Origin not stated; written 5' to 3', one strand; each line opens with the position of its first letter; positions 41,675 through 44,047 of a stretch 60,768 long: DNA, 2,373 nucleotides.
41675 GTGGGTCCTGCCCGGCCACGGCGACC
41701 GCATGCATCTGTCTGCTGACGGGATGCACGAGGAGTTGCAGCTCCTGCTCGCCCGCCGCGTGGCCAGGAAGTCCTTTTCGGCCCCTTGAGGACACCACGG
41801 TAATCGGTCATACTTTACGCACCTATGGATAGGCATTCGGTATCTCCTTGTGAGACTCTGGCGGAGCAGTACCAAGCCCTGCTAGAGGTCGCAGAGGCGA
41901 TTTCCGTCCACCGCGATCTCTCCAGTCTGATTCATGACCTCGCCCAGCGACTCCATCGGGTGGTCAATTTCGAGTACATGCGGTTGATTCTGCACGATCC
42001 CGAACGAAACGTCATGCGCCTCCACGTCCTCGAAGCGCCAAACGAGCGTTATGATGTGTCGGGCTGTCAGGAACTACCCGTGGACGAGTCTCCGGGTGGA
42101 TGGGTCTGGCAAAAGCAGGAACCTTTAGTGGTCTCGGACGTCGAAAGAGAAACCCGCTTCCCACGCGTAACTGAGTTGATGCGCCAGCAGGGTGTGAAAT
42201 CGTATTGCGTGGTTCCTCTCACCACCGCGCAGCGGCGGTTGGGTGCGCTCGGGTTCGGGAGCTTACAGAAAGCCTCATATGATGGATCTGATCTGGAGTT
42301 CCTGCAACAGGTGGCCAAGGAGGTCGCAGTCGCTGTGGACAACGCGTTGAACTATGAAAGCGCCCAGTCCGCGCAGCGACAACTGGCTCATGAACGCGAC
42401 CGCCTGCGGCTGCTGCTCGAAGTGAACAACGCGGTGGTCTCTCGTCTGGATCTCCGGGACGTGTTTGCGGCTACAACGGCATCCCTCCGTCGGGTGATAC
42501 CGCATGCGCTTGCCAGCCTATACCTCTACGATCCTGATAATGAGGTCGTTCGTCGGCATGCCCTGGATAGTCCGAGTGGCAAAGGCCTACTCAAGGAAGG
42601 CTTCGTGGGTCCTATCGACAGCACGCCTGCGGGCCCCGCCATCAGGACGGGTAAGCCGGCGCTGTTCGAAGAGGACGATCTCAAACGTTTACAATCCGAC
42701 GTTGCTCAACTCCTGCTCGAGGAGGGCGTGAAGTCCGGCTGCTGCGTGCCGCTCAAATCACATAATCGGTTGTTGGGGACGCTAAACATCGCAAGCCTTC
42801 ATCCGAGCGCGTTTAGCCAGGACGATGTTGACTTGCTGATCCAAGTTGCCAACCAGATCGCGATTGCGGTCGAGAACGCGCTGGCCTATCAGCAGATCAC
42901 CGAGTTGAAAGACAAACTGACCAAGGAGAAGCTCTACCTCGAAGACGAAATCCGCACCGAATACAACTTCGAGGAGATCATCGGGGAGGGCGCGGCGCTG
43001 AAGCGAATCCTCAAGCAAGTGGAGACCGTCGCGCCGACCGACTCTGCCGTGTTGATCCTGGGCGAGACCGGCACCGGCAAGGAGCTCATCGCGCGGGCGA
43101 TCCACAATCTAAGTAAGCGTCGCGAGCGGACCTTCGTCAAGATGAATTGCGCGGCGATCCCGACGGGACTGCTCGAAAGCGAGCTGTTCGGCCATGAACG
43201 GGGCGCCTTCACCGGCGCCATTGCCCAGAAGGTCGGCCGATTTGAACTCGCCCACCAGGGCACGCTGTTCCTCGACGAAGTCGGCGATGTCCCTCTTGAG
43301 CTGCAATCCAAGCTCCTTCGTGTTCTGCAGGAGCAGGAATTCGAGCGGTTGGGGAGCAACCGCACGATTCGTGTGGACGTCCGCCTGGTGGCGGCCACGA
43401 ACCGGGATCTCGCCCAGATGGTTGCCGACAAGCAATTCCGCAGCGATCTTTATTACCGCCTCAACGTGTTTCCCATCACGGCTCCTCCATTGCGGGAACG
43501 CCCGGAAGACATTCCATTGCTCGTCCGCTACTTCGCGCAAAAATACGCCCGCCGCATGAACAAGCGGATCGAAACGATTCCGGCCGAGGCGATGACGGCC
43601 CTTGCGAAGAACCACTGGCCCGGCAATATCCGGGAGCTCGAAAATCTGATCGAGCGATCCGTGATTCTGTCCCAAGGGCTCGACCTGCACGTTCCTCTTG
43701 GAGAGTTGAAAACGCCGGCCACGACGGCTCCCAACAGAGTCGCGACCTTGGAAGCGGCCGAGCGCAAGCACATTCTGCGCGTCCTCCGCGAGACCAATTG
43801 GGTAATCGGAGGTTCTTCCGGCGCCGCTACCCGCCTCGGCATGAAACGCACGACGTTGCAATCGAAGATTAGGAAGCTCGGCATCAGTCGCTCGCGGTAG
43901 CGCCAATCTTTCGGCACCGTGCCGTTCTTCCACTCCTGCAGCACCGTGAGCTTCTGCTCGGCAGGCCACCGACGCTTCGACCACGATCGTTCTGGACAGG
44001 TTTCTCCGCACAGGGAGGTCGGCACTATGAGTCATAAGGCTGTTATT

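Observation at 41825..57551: Candidate sigma54-driven general stress regulon: GAF-GAF activator plus a repeated enhancer-IHF-promoter module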

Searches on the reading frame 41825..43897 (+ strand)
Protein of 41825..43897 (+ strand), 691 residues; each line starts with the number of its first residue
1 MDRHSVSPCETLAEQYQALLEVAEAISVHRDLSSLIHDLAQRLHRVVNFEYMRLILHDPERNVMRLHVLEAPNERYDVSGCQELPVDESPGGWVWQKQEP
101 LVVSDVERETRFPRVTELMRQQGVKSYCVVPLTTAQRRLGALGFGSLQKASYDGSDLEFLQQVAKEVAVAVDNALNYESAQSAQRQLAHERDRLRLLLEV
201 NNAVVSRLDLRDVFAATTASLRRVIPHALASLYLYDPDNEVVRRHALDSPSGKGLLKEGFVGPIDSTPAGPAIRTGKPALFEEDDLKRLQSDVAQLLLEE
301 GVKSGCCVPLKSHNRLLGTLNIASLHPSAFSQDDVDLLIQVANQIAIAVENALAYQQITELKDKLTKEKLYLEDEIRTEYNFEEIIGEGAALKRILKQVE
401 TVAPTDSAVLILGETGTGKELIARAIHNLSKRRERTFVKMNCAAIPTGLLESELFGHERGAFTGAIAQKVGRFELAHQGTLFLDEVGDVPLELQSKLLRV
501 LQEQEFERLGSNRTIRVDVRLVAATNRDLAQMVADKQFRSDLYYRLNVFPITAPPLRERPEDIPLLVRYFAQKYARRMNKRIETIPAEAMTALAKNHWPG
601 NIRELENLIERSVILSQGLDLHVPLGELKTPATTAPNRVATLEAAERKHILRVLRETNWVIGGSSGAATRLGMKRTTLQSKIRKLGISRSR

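Call 7: search_protein_families(library=pfam, proteins=[window:41825-43897:+], max_evalue=0.01)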
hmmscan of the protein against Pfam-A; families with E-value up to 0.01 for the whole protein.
window:41825-43897:+ (691 aa): 14 families
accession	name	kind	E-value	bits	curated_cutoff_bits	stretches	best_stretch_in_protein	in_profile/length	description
PF00158.32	Sigma54_activat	-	2.6e-74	248.9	20.2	1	385-551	1-167/168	Sigma-54 interaction domain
PF01590.32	GAF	-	1.5e-35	123.1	22.4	2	31-171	1-133/133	GAF domain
PF13185.12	GAF_2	-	7.1e-35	120.6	28.6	2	208-350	2-136/136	GAF domain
PF13492.12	GAF_3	-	1.7e-23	83.9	27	2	212-351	4-129/129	GAF domain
PF25601.1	AAA_lid_14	-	2.2e-23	82.3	27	1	557-619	1-63/87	AAA+ ATPase lid domain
PF14532.12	Sigma54_activ_2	-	7.9e-21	75.2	25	1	386-556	1-138/138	Sigma-54 interaction domain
PF07728.20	AAA_5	-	3.2e-07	30.9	22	1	409-532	2-129/139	AAA domain (dynein-related subfamily)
PF02954.25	HTH_8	-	5e-06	26.6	22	1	641-685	1-42/42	Bacterial regulatory protein, Fis family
PF01078.27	Mg_chelatase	-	7.6e-06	25.9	20.3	0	465-529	94-160/207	Magnesium chelatase, subunit ChlI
PF03472.21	Autoind_bind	-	7.5e-05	22.7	23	0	95-161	66-139/149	Autoinducer binding domain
PF00004.35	AAA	-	0.00027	21.8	21.2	1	409-530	1-111/131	ATPase family associated with various cellular activities (AAA)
PF13191.12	AAA_16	-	0.00049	21.1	32.6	1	390-502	10-121/167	AAA ATPase domain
PF13245.12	AAA_19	-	0.0019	18.8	25.1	0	395-504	41-117/134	AAA domain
PF07724.20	AAA_2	-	0.0058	17.1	27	0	408-518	5-115/166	AAA domain (Cdc48 subfamily)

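Call 11: find_homologous_proteins(query=window:41825-43897:+, max_evalue=1e-50)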
Query window:41825-43897:+ (691 aa): 8000 proteins with E <= 1e-50 among 8000 candidates; the best 120 are listed.
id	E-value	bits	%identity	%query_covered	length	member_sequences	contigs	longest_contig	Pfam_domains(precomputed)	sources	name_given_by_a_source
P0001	0.0e+0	1522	100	100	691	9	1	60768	PF13185.13,PF00158.33,PF25601.2,PF01590.33,PF02954.26,PF13492.13,PF14532.13,PF07728.21,PF01078.28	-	-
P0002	0.0e+0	1486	74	97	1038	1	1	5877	PF13185.13,PF00158.33,PF25601.2,PF01590.33,PF02954.26,PF13492.13,PF14532.13,PF07728.21,PF01078.28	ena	-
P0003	0.0e+0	1485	74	97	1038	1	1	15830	PF13185.13,PF00158.33,PF25601.2,PF01590.33,PF02954.26,PF13492.13,PF14532.13,PF07728.21,PF01078.28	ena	-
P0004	0.0e+0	1452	83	97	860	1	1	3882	PF13185.13,PF00158.33,PF25601.2,PF01590.33,PF02954.26,PF13492.13,PF14532.13,PF07728.21,PF01078.28,PF03472.22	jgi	-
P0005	0.0e+0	1424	93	100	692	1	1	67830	PF13185.13,PF00158.33,PF25601.2,PF01590.33,PF02954.26,PF13492.13,PF14532.13,PF07728.21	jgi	jgi:formate hydrogenlyase transcriptional activator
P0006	0.0e+0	1397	92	100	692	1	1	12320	PF13185.13,PF00158.33,PF25601.2,PF01590.33,PF02954.26,PF13492.13,PF14532.13,PF07728.21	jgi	jgi:formate hydrogenlyase transcriptional activator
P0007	0.0e+0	1386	69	97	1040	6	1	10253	PF13185.13,PF00158.33,PF25601.2,PF01590.33,PF02954.26,PF13492.13,PF14532.13,PF07728.21,PF01078.28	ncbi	ncbi:MAG: sigma 54-interacting transcriptional regulator [Nitrospiraceae bacterium]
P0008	0.0e+0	1386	69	98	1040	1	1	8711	PF13185.13,PF00158.33,PF25601.2,PF01590.33,PF02954.26,PF13492.13,PF14532.13,PF07728.21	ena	-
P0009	0.0e+0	1372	68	97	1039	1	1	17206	PF13185.13,PF00158.33,PF25601.2,PF01590.33,PF02954.26,PF13492.13,PF14532.13,PF07728.21,PF01078.28,PF03472.22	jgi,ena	-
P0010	0.0e+0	1372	68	97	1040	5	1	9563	PF13185.13,PF00158.33,PF25601.2,PF01590.33,PF02954.26,PF13492.13,PF14532.13,PF07728.21,PF01078.28,PF03472.22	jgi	-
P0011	0.0e+0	1368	90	100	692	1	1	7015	PF13185.13,PF00158.33,PF25601.2,PF01590.33,PF02954.26,PF13492.13,PF14532.13,PF07728.21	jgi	-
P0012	0.0e+0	1366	73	97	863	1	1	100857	PF13185.13,PF00158.33,PF25601.2,PF01590.33,PF02954.26,PF13492.13,PF14532.13,PF07728.21,PF01078.28,PF03472.22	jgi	jgi:formate hydrogenlyase transcriptional activator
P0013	0.0e+0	1366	90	100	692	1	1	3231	PF13185.13,PF00158.33,PF25601.2,PF01590.33,PF02954.26,PF13492.13,PF14532.13,PF07728.21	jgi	-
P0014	0.0e+0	1365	90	100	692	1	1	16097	PF13185.13,PF00158.33,PF25601.2,PF01590.33,PF02954.26,PF13492.13,PF14532.13,PF07728.21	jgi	jgi:formate hydrogenlyase transcriptional activator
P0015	0.0e+0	1365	90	100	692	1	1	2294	PF13185.13,PF00158.33,PF25601.2,PF01590.33,PF02954.26,PF13492.13,PF14532.13,PF07728.21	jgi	-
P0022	0.0e+0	1362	90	100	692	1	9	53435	PF13185.13,PF00158.33,PF25601.2,PF01590.33,PF02954.26,PF13492.13,PF14532.13,PF07728.21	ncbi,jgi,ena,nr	ncbi:MAG: GAF domain-containing protein [Nitrospirae bacterium]|nr:MAG: GAF domain-containing protei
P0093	0.0e+0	1255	59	97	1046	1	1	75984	PF13185.13,PF00158.33,PF25601.2,PF01590.33,PF02954.26,PF13492.13,PF14532.13,PF07728.21,PF03472.22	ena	-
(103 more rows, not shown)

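Call 13: find_encoding_contigs(protein=P0005, flank=10000, max_places=3)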
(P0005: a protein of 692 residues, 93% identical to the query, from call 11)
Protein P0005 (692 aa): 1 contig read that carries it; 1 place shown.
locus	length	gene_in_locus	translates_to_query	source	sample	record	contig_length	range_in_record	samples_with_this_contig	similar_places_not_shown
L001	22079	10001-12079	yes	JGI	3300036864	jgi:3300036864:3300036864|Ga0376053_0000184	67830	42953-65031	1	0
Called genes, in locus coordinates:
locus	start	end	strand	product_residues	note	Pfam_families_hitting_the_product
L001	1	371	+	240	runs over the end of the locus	-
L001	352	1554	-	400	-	PF01979:Amidohydro_1, PF07969:Amidohydro_3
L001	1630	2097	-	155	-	PF00578:AhpC-TSA, PF08534:Redoxin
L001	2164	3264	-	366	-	PF00266:Aminotran_5, PF01041:DegT_DnrJ_EryC1 (weak)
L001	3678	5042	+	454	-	PF02517:Rce1-like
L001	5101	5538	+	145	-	-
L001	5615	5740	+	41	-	-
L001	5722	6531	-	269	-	PF02129:Peptidase_S15 (faint), PF00561:Abhydrolase_1, PF12146:Hydrolase_4, PF12697:Abhydrolase_6, PF20408:Abhydrolase_11 (faint), PF00326:Peptidase_S9 (weak)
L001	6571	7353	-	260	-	-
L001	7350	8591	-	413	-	-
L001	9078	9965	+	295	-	PF13370:Fer4_13, PF14597:Lactamase_B_5, PF00753:Lactamase_B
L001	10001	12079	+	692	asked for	PF01590:GAF, PF13185:GAF_2, PF13492:GAF_3, PF01590:GAF, PF13185:GAF_2, PF13492:GAF_3, PF00158:Sigma54_activat, PF14532:Sigma54_activ_2, +3 more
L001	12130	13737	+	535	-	PF00999:Na_H_Exchanger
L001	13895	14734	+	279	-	PF19459:DUF5996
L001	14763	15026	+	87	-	PF02148:zf-UBP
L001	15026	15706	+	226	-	PF00702:Hydrolase, PF12710:HAD, PF13419:HAD_2, PF13242:Hydrolase_like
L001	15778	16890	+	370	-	PF23500:DUF7133, PF22807:TrAA12, PF07995:GSDH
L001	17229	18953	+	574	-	PF07715:Plug, PF00593:TonB_dep_Rec_b-barrel, PF14905:OMP_b-brl_3 (faint)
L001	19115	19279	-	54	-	-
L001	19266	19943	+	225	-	PF22570:LiaF-TM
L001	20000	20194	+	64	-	-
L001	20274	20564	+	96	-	PF01740:STAS (faint)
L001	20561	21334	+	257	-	PF00106:adh_short, PF08659:KR, PF13561:adh_short_C2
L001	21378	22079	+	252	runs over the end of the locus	PF00106:adh_short, PF08659:KR, PF13561:adh_short_C2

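Call 14: find_encoding_contigs(protein=P0022, flank=10000, max_places=6)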
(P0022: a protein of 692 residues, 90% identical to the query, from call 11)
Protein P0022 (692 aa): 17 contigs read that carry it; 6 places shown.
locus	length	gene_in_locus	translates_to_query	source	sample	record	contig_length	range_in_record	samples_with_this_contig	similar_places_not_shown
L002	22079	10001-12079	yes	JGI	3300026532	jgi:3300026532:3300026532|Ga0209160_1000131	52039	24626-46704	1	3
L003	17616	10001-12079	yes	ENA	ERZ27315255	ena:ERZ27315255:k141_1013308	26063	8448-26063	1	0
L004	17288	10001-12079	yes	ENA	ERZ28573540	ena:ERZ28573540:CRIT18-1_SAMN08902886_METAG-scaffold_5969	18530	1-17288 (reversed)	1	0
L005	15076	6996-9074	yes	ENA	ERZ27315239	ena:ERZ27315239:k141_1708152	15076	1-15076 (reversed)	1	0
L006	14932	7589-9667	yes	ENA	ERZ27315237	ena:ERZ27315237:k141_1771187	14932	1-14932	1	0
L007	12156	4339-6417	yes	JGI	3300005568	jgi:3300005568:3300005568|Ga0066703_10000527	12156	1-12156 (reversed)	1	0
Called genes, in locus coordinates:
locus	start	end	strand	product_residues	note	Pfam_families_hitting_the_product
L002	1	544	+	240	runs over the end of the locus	-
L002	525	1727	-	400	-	PF01979:Amidohydro_1, PF07969:Amidohydro_3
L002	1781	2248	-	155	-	PF00578:AhpC-TSA, PF08534:Redoxin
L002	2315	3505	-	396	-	PF00266:Aminotran_5, PF01041:DegT_DnrJ_EryC1 (weak)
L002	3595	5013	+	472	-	PF02517:Rce1-like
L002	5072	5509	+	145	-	-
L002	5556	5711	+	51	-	-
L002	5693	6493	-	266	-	PF12146:Hydrolase_4, PF00561:Abhydrolase_1, PF02129:Peptidase_S15 (faint), PF12697:Abhydrolase_6, PF20408:Abhydrolase_11 (faint), PF00326:Peptidase_S9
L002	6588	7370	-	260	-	-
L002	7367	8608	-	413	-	-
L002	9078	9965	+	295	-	PF13370:Fer4_13, PF14597:Lactamase_B_5, PF00753:Lactamase_B (weak)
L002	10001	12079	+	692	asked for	PF01590:GAF, PF13185:GAF_2, PF13492:GAF_3, PF01590:GAF, PF13185:GAF_2, PF13492:GAF_3, PF00158:Sigma54_activat, PF14532:Sigma54_activ_2, +3 more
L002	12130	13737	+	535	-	PF00999:Na_H_Exchanger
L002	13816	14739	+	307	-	PF19459:DUF5996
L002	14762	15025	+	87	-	PF02148:zf-UBP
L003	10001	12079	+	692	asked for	PF01590:GAF, PF13185:GAF_2, PF13492:GAF_3, PF01590:GAF, PF13185:GAF_2, PF13492:GAF_3, PF00158:Sigma54_activat, PF14532:Sigma54_activ_2, +3 more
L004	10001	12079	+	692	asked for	PF01590:GAF, PF13185:GAF_2, PF13492:GAF_3, PF01590:GAF, PF13185:GAF_2, PF13492:GAF_3, PF00158:Sigma54_activat, PF14532:Sigma54_activ_2, +3 more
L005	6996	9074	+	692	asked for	PF01590:GAF, PF13185:GAF_2, PF13492:GAF_3, PF01590:GAF, PF13185:GAF_2, PF13492:GAF_3, PF00158:Sigma54_activat, PF14532:Sigma54_activ_2, +3 more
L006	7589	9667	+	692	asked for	PF01590:GAF, PF13185:GAF_2, PF13492:GAF_3, PF01590:GAF, PF13185:GAF_2, PF13492:GAF_3, PF00158:Sigma54_activat, PF14532:Sigma54_activ_2, +3 more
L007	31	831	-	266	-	PF12146:Hydrolase_4, PF00561:Abhydrolase_1, PF02129:Peptidase_S15 (faint), PF12697:Abhydrolase_6, PF20408:Abhydrolase_11 (faint), PF00326:Peptidase_S9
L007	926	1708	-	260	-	-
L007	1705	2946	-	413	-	-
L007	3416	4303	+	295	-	PF13370:Fer4_13, PF14597:Lactamase_B_5, PF00753:Lactamase_B (weak)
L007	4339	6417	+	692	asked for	PF01590:GAF, PF13185:GAF_2, PF13492:GAF_3, PF01590:GAF, PF13185:GAF_2, PF13492:GAF_3, PF00158:Sigma54_activat, PF14532:Sigma54_activ_2, +3 more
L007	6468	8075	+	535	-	PF00999:Na_H_Exchanger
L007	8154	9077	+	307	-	PF19459:DUF5996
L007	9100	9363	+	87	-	PF02148:zf-UBP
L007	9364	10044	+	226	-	PF00702:Hydrolase, PF12710:HAD, PF13419:HAD_2, PF13242:Hydrolase_like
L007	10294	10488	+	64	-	-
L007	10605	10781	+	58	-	-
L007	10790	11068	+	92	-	-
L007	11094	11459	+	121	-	PF12852:Cupin_6 (weak), PF02311:AraC_binding (weak), PF07883:Cupin_2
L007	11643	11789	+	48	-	-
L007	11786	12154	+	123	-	?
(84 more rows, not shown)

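Call 16: find_encoding_contigs(protein=P0012, flank=10000, max_places=2)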
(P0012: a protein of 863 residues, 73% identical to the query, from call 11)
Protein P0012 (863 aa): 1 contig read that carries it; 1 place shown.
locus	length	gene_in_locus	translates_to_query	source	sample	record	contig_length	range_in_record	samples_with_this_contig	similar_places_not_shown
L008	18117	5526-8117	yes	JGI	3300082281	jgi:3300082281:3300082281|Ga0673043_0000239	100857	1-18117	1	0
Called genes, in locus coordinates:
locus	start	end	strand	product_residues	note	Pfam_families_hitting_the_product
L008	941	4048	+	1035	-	PF13401:AAA_22 (weak)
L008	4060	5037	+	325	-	PF00924:MS_channel_2nd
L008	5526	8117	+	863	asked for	PF01590:GAF, PF13185:GAF_2, PF13492:GAF_3, PF01590:GAF, PF13185:GAF_2, PF13492:GAF_3, PF01590:GAF, PF13185:GAF_2, +8 more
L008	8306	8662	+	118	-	PF03795:YCII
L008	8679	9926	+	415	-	PF04542:Sigma70_r2, PF08281:Sigma70_r4_2, PF20239:DUF6596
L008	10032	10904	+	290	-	PF05988:DUF899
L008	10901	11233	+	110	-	-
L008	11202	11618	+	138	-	PF03795:YCII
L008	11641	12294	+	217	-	PF03795:YCII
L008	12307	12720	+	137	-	PF00903:Glyoxalase, PF06983:3-dmu-9_3-mt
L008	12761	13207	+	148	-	PF03795:YCII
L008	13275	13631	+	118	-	PF03795:YCII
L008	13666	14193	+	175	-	PF10604:Polyketide_cyc2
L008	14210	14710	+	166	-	PF06983:3-dmu-9_3-mt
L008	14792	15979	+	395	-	PF02012:BNR (faint), PF15902:Sortilin-Vps10 (weak)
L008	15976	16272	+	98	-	-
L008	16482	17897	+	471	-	PF01565:FAD_binding_4, PF08031:BBE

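Call 17: find_encoding_contigs(protein=P0003, flank=10000, max_places=2)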
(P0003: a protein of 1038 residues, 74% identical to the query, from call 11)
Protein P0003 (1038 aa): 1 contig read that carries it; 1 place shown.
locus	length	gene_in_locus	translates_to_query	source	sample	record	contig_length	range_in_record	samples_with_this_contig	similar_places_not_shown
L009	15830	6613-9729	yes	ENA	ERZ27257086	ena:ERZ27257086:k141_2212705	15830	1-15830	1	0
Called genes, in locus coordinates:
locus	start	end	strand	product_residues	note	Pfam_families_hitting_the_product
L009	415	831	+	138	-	-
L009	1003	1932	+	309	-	-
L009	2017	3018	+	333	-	-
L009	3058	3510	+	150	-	PF00571:CBS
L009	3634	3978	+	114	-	PF01329:Pterin_4a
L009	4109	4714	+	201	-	-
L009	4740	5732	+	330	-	PF01073:3Beta_HSD, PF01370:Epimerase, PF04321:RmlD_sub_bind, PF05368:NmrA, PF13460:NAD_binding_10, PF16363:GDP_Man_Dehyd, PF07993:NAD_binding_4 (weak)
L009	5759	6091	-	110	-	PF02627:CMD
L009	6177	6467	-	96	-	-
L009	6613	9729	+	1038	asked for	PF01590:GAF, PF13185:GAF_2, PF13492:GAF_3, PF01590:GAF, PF13185:GAF_2, PF13492:GAF_3, PF01590:GAF, PF13185:GAF_2, +10 more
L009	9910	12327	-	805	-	PF00512:HisKA, PF02518:HATPase_c, PF00072:Response_reg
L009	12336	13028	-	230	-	-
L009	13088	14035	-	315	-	PF00034:Cytochrom_C, PF13442:Cytochrome_CBB3, PF00034:Cytochrom_C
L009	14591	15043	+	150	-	-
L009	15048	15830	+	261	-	?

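Call 18: find_encoding_contigs(protein=P0093, flank=10000, max_places=2)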
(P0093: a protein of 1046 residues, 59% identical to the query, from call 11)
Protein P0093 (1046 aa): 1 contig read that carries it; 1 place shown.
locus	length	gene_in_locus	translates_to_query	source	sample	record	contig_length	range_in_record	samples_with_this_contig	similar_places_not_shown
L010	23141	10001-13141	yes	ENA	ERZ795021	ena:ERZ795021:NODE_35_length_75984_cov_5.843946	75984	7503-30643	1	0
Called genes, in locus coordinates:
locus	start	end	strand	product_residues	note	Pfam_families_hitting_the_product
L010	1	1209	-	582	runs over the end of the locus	PF09972:DUF2207, PF20990:DUF2207_C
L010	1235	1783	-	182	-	PF04011:LemA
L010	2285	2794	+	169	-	PF13826:Monooxy_af470-like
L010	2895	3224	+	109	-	-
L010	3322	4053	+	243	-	PF00027:cNMP_binding, PF13545:HTH_Crp_2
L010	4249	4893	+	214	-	-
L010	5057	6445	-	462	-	PF01243:PNPOx_N, PF01590:GAF, PF13185:GAF_2, PF13492:GAF_3 (weak)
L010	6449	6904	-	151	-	PF01243:PNPOx_N (weak)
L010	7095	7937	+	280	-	-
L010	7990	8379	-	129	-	-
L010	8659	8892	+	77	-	PF12796:Ank_2 (weak), PF13637:Ank_4 (faint), PF00023:Ank (faint)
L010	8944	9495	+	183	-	PF03928:HbpS-like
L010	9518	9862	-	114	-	PF00576:Transthyretin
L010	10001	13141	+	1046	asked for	PF13185:GAF_2, PF13492:GAF_3, PF01590:GAF, PF13185:GAF_2, PF13492:GAF_3, PF01590:GAF, PF13185:GAF_2, PF13492:GAF_3, +10 more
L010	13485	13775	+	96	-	-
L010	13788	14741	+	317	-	PF09335:VTT_dom, PF00581:Rhodanese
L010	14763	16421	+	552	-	PF13176:TPR_7 (faint), PF13424:TPR_12 (faint), PF00515:TPR_1 (faint), PF07719:TPR_2 (faint), PF13181:TPR_8 (faint), PF13414:TPR_11 (faint), PF13428:TPR_14 (faint), PF13432:TPR_16 (faint), +2 more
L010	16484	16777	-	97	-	-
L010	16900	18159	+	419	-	PF01134:GIDA (faint), PF01494:FAD_binding_3 (faint), PF07992:Pyr_redox_2, PF13450:NAD_binding_8 (weak), PF13454:NAD_binding_9 (faint), PF13738:Pyr_redox_3 (faint), PF00070:Pyr_redox, PF22366:NDH2_C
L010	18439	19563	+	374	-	PF25917:BSH_RND (faint), PF25967:RND-MFP_C, PF25975:CzcB_C (weak)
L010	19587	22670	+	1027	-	PF00873:ACR_tran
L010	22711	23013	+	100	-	-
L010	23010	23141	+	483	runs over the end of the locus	PF02321:OEP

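Call 33: search_solved_structures(query=window:41825-43897:+, max_evalue=0.00001)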
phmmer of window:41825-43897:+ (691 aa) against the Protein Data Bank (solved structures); distinct sequences matched with E-value up to 0.00001: 40.
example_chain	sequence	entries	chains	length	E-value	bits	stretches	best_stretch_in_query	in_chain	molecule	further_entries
9qq6_C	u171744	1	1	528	3.3e-86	293.4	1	341-687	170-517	Nif-specific regulatory protein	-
8p53_C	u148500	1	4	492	1.1e-83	285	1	380-616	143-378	Transcriptional regulator FleQ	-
1ojl_A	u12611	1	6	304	1.4e-82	281.4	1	385-682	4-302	TRANSCRIPTIONAL REGULATORY PROTEIN ZRAR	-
6jdi_A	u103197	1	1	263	1.5e-82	281.3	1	382-616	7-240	Nitrogen assimilation regulatory protein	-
5exp_A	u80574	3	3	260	4.6e-82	279.7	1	382-616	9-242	Transcriptional regulator FleQ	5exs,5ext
5exx_A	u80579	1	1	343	5.4e-82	279.5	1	382-616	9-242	Transcriptional regulator FleQ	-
7ejw_C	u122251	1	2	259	7.2e-82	279.1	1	382-616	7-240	Transcriptional regulator FleQ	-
6j7e_A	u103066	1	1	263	7.6e-82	279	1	382-616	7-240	Nitrogen assimilation regulatory protein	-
8pb9_D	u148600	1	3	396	9.3e-82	278.7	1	380-616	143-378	Transcriptional regulator FleQ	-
6jdl_A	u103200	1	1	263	2e-81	277.6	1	382-616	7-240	Nitrogen assimilation regulatory protein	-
26jl_A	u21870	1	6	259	2e-76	261.1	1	385-617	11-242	Flagellar regulatory protein A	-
4l4u_A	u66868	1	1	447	2.1e-74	254.4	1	368-687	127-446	Transcriptional regulator (NtrC family)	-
6iy8_A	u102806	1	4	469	2.2e-74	254.4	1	359-617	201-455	Positive regulator CapR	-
3dzd_A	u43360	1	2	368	1.5e-72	248.3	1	384-618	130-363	Transcriptional regulator (NtrC family)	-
1ny5_A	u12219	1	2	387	1.3e-71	245.2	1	368-620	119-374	transcriptional regulator (NtrC family)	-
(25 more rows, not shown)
